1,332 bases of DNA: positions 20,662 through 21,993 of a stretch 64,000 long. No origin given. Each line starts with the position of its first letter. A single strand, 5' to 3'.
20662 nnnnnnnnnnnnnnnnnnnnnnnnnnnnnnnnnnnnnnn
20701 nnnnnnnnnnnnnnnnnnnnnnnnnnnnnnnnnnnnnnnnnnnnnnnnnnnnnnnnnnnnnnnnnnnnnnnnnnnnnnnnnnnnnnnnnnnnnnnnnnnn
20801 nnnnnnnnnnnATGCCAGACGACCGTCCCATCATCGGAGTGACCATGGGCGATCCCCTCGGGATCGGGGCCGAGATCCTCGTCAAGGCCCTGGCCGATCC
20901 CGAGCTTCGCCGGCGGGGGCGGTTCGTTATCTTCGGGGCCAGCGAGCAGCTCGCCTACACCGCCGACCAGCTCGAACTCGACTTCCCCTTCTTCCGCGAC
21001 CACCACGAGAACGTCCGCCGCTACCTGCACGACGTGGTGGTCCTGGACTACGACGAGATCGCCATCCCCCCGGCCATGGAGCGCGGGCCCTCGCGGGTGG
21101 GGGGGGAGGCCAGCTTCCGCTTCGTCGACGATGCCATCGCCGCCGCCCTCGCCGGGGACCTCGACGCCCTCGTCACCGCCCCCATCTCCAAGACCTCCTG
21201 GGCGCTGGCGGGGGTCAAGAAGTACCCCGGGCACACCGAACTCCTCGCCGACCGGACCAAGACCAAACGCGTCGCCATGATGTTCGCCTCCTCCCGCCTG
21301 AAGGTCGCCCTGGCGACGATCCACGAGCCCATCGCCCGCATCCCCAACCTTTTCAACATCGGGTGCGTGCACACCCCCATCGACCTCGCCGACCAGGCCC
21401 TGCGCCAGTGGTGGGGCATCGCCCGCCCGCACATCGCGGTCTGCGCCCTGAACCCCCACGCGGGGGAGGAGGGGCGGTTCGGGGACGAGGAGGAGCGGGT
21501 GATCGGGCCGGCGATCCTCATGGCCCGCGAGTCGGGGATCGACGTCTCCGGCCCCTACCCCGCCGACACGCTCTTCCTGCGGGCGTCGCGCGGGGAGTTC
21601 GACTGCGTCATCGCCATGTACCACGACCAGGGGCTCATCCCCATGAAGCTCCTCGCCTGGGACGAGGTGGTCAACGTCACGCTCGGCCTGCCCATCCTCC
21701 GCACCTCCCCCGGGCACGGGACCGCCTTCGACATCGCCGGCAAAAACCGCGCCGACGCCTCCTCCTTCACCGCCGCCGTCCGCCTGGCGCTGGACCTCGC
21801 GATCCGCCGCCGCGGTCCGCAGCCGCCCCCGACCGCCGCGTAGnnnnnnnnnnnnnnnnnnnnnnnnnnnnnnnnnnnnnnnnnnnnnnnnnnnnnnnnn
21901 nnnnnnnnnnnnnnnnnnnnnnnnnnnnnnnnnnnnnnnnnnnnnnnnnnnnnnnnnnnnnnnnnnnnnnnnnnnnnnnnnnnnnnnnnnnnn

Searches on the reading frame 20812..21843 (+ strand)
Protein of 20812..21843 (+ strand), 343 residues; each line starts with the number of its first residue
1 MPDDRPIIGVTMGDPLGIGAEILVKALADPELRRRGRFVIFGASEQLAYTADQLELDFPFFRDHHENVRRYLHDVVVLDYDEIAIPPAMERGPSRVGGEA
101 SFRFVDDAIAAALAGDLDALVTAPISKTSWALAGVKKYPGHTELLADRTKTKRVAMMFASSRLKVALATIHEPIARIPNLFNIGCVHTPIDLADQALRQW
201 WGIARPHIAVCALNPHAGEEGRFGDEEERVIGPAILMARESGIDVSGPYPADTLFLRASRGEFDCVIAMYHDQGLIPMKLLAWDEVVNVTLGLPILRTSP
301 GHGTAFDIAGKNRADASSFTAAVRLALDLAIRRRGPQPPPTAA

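Call 7: find_encoding_contigs(protein=window:20812-21843:+, flank=3000, max_places=10)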
Protein window:20812-21843:+ (343 aa): no gene with exactly this product is on record in the collection.

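Call 8: find_related_loci(query=window:20812-21840:+, collection=genome_contigs, flank=4000)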
Query window:20812-21840:+ (343 aa) in genome_contigs; peptide patterns used: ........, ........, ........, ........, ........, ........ (x = any residue, [..] = any of these).
600 stretches matched a pattern (row limit reached: there are more); 565 encode a relative of the query (tblastn E <= 1e-3); the best 80 are kept; 80 distinct loci.
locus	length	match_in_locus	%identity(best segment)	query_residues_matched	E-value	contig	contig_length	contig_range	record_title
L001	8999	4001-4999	65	1-333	3e-148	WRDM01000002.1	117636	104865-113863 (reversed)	MAG: Phycisphaerae bacterium isolate Lab288P3bin214 Ga0123353_10000064, whole genome shotgun sequence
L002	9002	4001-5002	59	3-337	5e-130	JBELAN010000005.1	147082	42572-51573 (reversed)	MAG: Sedimentisphaerales bacterium isolate SPRUCE 94 SPRUCE_94_5, whole genome shotgun sequence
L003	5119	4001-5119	57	1-329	1e-129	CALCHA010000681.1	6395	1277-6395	MAG TPA_asm: uncultured Phycisphaerales bacterium isolate ERR1654120_bin.66_CONCOCT_v1.1_MAG genome assembly, contig: ER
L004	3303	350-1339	60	4-334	2e-134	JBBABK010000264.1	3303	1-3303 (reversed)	MAG: Phycisphaerae bacterium isolate SO_2017_LW1_18 NODE_37036_length_3303_cov_0.899874_LW64-88_2017, whole genome shotg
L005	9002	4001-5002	58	3-337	2e-129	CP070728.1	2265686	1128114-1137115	MAG: Planctomycetota bacterium isolate bin43 chromosome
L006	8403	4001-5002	59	1-334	9e-128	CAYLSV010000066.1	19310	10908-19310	MAG TPA_asm: uncultured Tepidisphaerales bacterium isolate SRP063590_co1_30 genome assembly, contig: NODE_2753_length_19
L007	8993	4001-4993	57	4-335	4e-126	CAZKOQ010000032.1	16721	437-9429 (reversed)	MAG TPA_asm: uncultured Pirellulales bacterium isolate binchicken_co33_496 genome assembly, contig: NODE_3783_length_167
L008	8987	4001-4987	59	2-330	4e-125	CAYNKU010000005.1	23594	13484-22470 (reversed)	MAG TPA_asm: uncultured Pirellulales bacterium isolate SRP068000_co3_496 genome assembly, contig: NODE_1755_length_23594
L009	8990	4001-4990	59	4-334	2e-124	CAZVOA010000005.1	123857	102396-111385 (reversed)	MAG TPA_asm: uncultured Pirellulales bacterium isolate SRP192927_co3_108 genome assembly, contig: NODE_155_length_123857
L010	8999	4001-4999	61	4-337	2e-124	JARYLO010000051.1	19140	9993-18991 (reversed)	MAG: Sedimentisphaerales bacterium isolate A05DMB-I-08 NODE_51_length_19140_cov_4.355348, whole genome shotgun sequence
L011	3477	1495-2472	59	4-330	3e-127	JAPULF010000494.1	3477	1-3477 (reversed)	MAG: Planctomycetota bacterium isolate KW1-S21_104 KW1-S21_104_cg494, whole genome shotgun sequence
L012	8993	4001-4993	58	4-335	6e-124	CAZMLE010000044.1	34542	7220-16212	MAG TPA_asm: uncultured Pirellulales bacterium isolate binchicken_co103_323 genome assembly, contig: NODE_1032_length_34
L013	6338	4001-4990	58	4-334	2e-123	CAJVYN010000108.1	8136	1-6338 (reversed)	TPA_asm: uncultured bacterium isolate DRR093003_bin.2_MetaBAT_v2.12.1_MAG genome assembly, contig: NODE_1389_length_8136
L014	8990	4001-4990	57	4-334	6e-122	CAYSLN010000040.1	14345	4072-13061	MAG TPA_asm: uncultured Pirellulales bacterium isolate SRP214966_co2_139 genome assembly, contig: NODE_6776_length_14345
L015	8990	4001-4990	58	4-334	2e-121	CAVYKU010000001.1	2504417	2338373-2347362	MAG: uncultured Phycisphaerales bacterium isolate MFD01476.bin.2.2 genome assembly, contig: contig_27054, whole genome s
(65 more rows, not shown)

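Call 14: find_homologous_proteins(query=window:20812-21840:+, max_evalue=1e-60)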
Query window:20812-21840:+ (343 aa): 6092 proteins with E <= 1e-60 among 8000 candidates; the best 120 are listed.
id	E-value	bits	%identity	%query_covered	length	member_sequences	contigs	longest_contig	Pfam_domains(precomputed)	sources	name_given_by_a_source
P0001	4.3e-220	748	100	97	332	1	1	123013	PF04166.18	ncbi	-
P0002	2.6e-161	555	72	97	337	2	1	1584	PF04166.18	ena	-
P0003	3.9e-160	551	71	98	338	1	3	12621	PF04166.18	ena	-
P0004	1.5e-159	549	71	98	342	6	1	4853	PF04166.18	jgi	jgi:4-hydroxythreonine-4-phosphate dehydrogenase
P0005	2.6e-159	548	74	94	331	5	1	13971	PF04166.18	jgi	-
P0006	4.3e-159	547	70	99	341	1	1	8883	PF04166.18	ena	-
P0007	7.7e-159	546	73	96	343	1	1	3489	PF04166.18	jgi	jgi:4-hydroxythreonine-4-phosphate dehydrogenase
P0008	8.4e-158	543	70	97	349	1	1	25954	PF04166.18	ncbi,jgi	ncbi:MAG: 4-hydroxythreonine-4-phosphate dehydrogenase PdxA [Planctomycetota bacterium]|jgi:4-hydrox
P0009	2.5e-157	541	71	96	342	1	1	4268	PF04166.18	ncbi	-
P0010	4.9e-157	540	71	97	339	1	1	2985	PF04166.18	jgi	-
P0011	5.1e-157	540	72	97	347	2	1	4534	PF04166.18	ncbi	-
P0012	7.7e-157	540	72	96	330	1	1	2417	PF04166.18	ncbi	-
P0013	9.7e-157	539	69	99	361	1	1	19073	PF04166.18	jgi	-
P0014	2.3e-156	538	70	97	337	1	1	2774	PF04166.18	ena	-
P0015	5.1e-156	537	70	98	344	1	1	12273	PF04166.18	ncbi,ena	-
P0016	6.1e-156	537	70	97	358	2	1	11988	PF04166.18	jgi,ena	-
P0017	6.2e-156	537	70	97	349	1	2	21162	PF04166.18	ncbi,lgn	-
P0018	8.4e-156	536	69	98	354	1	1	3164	PF04166.18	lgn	-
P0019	1.6e-155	535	71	95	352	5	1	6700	PF04166.18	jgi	-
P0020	1.8e-155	535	70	97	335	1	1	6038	PF04166.18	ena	-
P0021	2.5e-155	535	70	97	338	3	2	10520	PF04166.18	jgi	-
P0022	2.6e-155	535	69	97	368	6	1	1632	PF04166.18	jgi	jgi:4-hydroxythreonine-4-phosphate dehydrogenase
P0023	2.8e-155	535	69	99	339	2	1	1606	PF04166.18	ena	-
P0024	3.1e-155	535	71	97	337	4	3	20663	PF04166.18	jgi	-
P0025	3.6e-155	534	70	96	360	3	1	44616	PF04166.18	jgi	-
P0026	3.6e-155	534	69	97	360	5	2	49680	PF04166.18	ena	-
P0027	6.4e-155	534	73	94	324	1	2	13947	PF04166.18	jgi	jgi:4-hydroxythreonine-4-phosphate dehydrogenase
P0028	1.3e-154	533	69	97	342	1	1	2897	PF04166.18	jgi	jgi:4-hydroxythreonine-4-phosphate dehydrogenase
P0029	1.6e-154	532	69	97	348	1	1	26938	PF04166.18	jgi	jgi:4-hydroxythreonine-4-phosphate dehydrogenase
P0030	1.7e-154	532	71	96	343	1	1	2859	PF04166.18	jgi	-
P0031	2.4e-154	532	68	98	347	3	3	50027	PF04166.18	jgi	-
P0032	2.5e-154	532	67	97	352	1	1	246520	PF04166.18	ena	-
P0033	2.7e-154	531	67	100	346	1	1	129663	PF04166.18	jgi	-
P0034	3.0e-154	531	69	98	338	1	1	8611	PF04166.18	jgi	-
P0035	3.1e-154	531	69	99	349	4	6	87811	PF04166.18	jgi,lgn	jgi:4-hydroxythreonine-4-phosphate dehydrogenase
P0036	4.0e-154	531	69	97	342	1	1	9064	PF04166.18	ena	-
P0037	6.5e-154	530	69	100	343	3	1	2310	PF04166.18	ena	-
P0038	8.2e-154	530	70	96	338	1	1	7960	PF04166.18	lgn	-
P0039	1.1e-153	529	69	97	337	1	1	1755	PF04166.18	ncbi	-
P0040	1.5e-153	529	69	99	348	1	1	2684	PF04166.18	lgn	-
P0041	1.6e-153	529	69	97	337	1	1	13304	PF04166.18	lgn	-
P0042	1.6e-153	529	70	97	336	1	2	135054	PF04166.18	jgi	jgi:4-hydroxythreonine-4-phosphate dehydrogenase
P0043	1.7e-153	529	69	98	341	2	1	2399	PF04166.18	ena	-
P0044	1.9e-153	529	69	97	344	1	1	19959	PF04166.18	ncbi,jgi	-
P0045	2.9e-153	528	70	97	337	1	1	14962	PF04166.18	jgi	jgi:4-phospho-D-threonate 3-dehydrogenase / 4-phospho-D-erythronate 3-dehydrogenase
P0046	4.0e-153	528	69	97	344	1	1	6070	PF04166.18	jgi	jgi:4-hydroxythreonine-4-phosphate dehydrogenase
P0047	5.6e-153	527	70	98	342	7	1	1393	PF04166.18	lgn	-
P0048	8.5e-153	527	70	97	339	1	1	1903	PF04166.18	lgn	-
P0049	1.0e-152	526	70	95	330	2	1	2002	PF04166.18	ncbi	-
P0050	1.0e-152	526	68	99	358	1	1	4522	PF04166.18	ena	-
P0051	1.0e-152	526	69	97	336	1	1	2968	PF04166.18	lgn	-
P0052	1.1e-152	526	68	97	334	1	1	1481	PF04166.18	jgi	jgi:4-hydroxythreonine-4-phosphate dehydrogenase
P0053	1.1e-152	526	72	96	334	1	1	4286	PF04166.18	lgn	-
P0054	1.7e-152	526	69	96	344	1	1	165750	PF04166.18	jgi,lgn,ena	-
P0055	2.0e-152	525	70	97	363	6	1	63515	PF04166.18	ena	-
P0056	2.0e-152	525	67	99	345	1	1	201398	PF04166.18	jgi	jgi:4-hydroxythreonine-4-phosphate dehydrogenase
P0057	2.2e-152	525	69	97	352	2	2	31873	PF04166.18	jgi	-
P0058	2.3e-152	525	70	95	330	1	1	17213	PF04166.18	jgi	jgi:4-hydroxythreonine-4-phosphate dehydrogenase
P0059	5.1e-152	524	68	99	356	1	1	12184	PF04166.18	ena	-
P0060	6.4e-152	524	69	95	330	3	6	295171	PF04166.18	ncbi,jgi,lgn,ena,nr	ncbi:MAG: 4-hydroxythreonine-4-phosphate dehydrogenase 2 [Planctomycetes bacterium ADurb.Bin126]|nr:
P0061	1.0e-151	523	67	99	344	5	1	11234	PF04166.18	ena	-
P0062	1.1e-151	523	69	98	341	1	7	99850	PF04166.18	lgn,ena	-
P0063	1.8e-151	522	67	96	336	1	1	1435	PF04166.18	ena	-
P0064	3.2e-151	521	66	99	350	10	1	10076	PF04166.18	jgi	-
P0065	3.8e-151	521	68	97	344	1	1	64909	PF04166.18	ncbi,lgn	-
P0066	6.6e-151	520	67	98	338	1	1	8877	PF04166.18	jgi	jgi:4-hydroxythreonine-4-phosphate dehydrogenase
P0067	6.8e-151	520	70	96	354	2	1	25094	PF04166.18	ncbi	ncbi:MAG: 4-hydroxythreonine-4-phosphate dehydrogenase PdxA [Planctomycetota bacterium]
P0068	7.8e-151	520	69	97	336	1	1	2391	PF04166.18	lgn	-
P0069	7.9e-151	520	70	96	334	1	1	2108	PF04166.18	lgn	-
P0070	8.3e-151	520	69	95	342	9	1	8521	PF04166.18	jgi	jgi:4-hydroxythreonine-4-phosphate dehydrogenase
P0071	8.9e-151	520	70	97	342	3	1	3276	PF04166.18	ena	-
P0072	1.1e-150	520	68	97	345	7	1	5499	PF04166.18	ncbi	-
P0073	1.5e-150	519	67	97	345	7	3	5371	PF04166.18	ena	-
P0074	1.7e-150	519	69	92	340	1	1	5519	PF04166.18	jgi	jgi:4-hydroxythreonine-4-phosphate dehydrogenase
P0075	2.0e-150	519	70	96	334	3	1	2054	PF04166.18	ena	-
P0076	2.2e-150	519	68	97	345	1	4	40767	PF04166.18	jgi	-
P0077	2.3e-150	519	68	98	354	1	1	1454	PF04166.18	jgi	jgi:4-hydroxythreonine-4-phosphate dehydrogenase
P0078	2.3e-150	519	66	99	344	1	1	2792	PF04166.18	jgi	-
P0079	2.4e-150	518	69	96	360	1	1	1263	PF04166.18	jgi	jgi:4-phospho-D-threonate 3-dehydrogenase / 4-phospho-D-erythronate 3-dehydrogenase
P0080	3.1e-150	518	69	95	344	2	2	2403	PF04166.18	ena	-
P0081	3.2e-150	518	67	99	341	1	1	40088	PF04166.18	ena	-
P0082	3.2e-150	518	67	99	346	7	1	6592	PF04166.18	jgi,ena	-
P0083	3.8e-150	518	68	97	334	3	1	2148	PF04166.18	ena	-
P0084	4.3e-150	518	69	96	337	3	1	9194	PF04166.18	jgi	-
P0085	4.5e-150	518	69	98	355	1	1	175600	PF04166.18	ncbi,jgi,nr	ncbi:MAG: 4-hydroxythreonine-4-phosphate dehydrogenase PdxA [Planctomycetes bacterium]|jgi:4-hydroxy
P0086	7.0e-150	517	70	97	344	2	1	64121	PF04166.18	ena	-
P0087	7.1e-150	517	69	97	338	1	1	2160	PF04166.18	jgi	jgi:4-hydroxythreonine-4-phosphate dehydrogenase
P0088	7.2e-150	517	68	97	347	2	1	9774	PF04166.18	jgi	-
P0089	7.4e-150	517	70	94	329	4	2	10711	PF04166.18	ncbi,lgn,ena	-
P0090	7.7e-150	517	68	97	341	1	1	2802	PF04166.18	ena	-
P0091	8.9e-150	517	69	93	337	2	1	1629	PF04166.18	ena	-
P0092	1.1e-149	516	68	97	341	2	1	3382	PF04166.18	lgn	-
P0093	1.6e-149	516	68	97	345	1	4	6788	PF04166.18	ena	-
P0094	1.6e-149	516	67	97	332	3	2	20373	PF04166.18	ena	-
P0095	1.6e-149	516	68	94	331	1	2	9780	PF04166.18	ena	-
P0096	1.8e-149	516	68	99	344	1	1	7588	PF04166.18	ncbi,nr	ncbi:MAG: 4-hydroxythreonine-4-phosphate dehydrogenase PdxA [Planctomycetes bacterium]|nr:4-hydroxyt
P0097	1.9e-149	515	70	96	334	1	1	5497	PF04166.18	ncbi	-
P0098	2.2e-149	515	67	99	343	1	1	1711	PF04166.18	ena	-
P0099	2.3e-149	515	68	97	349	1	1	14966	PF04166.18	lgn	-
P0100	2.3e-149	515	67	99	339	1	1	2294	PF04166.18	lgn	-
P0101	3.3e-149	515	68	96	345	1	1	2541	PF04166.18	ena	-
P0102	3.8e-149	515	70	96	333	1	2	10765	PF04166.18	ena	-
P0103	4.0e-149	514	68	97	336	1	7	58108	PF04166.18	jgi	-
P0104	4.5e-149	514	68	97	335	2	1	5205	PF04166.18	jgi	jgi:4-hydroxythreonine-4-phosphate dehydrogenase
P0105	4.5e-149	514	67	97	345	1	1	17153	PF04166.18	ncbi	-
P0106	4.5e-149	514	67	97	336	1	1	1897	PF04166.18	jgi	-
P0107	4.8e-149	514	65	100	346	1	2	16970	PF04166.18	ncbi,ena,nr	ncbi:MAG: 4-hydroxythreonine-4-phosphate dehydrogenase PdxA [Phycisphaerae bacterium]|nr:4-hydroxyth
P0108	4.9e-149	514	66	97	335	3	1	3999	PF04166.18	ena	-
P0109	7.0e-149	514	66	99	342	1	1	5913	PF04166.18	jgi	jgi:4-hydroxythreonine-4-phosphate dehydrogenase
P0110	7.1e-149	514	69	97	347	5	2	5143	PF04166.18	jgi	jgi:4-phospho-D-threonate 3-dehydrogenase / 4-phospho-D-erythronate 3-dehydrogenase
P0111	7.7e-149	514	69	97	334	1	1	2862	PF04166.18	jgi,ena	-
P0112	7.8e-149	514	70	95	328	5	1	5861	PF04166.18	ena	-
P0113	9.1e-149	513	68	96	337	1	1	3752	PF04166.18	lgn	-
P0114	1.0e-148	513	66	97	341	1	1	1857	PF04166.18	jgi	jgi:4-hydroxythreonine-4-phosphate dehydrogenase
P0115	1.1e-148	513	68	97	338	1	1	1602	PF04166.18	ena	-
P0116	1.1e-148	513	66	97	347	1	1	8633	PF04166.18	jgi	-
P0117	1.2e-148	513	69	95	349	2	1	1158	PF04166.18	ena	-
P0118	1.2e-148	513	66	99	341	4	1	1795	PF04166.18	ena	-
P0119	1.2e-148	513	68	97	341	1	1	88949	PF04166.18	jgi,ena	-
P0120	1.5e-148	513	66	97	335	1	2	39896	PF04166.18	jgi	-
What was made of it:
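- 20812..21843 (+): pdxA (4-hydroxythreonine-4-phosphate dehydrogenase); the true start is the ATG at 20812. PF04166 homologues (call 14).
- On SSR-mediated phase-variable (contingency) locus: No relative closer than 74% PdxA identity exists (call 14).
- Tried and rejected: The next relatives are at most 74% identical (call 14).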

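Call 17: find_encoding_contigs(protein=P0001, flank=10000, max_places=5)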
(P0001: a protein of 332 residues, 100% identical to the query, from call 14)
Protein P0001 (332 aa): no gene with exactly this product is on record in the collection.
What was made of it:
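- On SSR-mediated phase-variable (contingency) locus: The contig encoding the identical database protein could not be retrieved (calls 7, 17).
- Tried and rejected: The exact PdxA protein and the 100%-identical database entry P0001 could not be located on any contig (calls 7, 17).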

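Call 18: find_encoding_contigs(protein=P0005, flank=4000, max_places=4)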
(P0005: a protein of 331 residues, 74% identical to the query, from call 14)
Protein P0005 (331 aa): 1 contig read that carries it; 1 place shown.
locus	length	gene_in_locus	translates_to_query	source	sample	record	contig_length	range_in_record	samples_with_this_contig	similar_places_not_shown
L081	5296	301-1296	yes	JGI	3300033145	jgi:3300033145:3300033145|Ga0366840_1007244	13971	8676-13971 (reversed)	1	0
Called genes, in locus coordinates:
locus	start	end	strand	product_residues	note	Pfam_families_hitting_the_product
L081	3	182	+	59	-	?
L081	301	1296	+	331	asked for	PF04166:PdxA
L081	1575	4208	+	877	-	PF00724:Oxidored_FMN, PF14691:Fer4_20, PF01266:DAO (weak), PF01494:FAD_binding_3 (weak), PF01593:Amino_oxidase (weak), PF03486:HI0933_like (weak), PF07992:Pyr_redox_2, PF13450:NAD_binding_8, +3 more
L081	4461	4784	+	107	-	PF02922:CBM_48, PF16561:AMPK1_CBM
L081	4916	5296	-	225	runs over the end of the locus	PF04079:SMC_ScpB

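Call 19: find_encoding_contigs(protein=P0003, flank=4000, max_places=4)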
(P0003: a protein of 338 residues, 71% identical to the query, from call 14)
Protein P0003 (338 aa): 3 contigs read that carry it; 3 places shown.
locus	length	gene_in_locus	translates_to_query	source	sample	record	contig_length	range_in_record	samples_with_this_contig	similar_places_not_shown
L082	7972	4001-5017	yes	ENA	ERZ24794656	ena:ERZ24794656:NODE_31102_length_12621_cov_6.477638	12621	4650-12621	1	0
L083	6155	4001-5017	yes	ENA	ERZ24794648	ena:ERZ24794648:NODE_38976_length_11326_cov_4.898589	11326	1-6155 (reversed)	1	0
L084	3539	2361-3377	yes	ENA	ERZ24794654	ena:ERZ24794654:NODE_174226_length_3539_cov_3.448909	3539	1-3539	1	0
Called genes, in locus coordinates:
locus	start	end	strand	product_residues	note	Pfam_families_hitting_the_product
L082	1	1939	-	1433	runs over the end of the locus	-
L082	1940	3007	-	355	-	PF01926:MMR_HSR1 (weak), PF06071:YchF-GTPase_C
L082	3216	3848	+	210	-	PF00677:Lum_binding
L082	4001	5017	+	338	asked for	PF04166:PdxA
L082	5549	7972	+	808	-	?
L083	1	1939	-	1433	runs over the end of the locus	-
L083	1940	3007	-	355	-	PF01926:MMR_HSR1 (weak), PF06071:YchF-GTPase_C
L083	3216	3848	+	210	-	PF00677:Lum_binding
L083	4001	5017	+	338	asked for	PF04166:PdxA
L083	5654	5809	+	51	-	-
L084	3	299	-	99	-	?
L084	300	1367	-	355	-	PF01926:MMR_HSR1 (weak), PF06071:YchF-GTPase_C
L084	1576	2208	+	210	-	PF00677:Lum_binding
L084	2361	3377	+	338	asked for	PF04166:PdxA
